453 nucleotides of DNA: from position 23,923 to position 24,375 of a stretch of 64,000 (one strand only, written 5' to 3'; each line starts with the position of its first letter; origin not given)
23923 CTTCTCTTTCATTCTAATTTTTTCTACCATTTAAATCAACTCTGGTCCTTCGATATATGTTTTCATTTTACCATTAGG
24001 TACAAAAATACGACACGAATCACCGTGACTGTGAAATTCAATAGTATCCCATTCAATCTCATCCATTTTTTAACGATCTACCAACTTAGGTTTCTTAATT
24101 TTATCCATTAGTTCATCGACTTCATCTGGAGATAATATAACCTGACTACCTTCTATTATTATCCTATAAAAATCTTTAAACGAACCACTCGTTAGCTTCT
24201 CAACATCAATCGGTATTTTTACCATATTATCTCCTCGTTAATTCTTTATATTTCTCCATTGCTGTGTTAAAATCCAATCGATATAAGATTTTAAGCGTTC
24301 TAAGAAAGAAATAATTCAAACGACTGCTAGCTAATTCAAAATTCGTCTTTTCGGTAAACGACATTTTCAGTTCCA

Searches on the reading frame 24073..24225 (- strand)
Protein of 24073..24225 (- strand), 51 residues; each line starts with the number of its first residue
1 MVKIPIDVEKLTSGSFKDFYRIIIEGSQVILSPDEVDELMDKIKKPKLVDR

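Call 62: search_protein_families(library=pfam, alignment_id=A5, max_evalue=0.001)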
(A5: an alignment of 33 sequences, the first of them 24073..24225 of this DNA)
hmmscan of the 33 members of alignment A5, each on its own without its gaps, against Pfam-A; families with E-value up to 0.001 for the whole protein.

A. member 1, window:24073-24225:- (51 aa): 0 families

B. families by the number of members that match (of 33 scanned): 7 families
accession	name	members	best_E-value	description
PF01227.27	GTP_cyclohydroI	1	7.4e-61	GTP cyclohydrolase I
PF01242.24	PTPS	1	1.1e-25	6-pyruvoyl tetrahydropterin synthase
PF10050.14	DUF2284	1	4e-12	Predicted metal-binding protein (DUF2284)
PF13353.11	Fer4_12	1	2.9e-08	4Fe-4S single cluster domain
PF04055.27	Radical_SAM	1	4.6e-08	Radical SAM superfamily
PF12705.13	PDDEXK_1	1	1.3e-06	PD-(D/E)XK nuclease superfamily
PF10342.15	Kre9_KNH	1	0.00028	Kre9/KNH-like N-terminal Ig-like domain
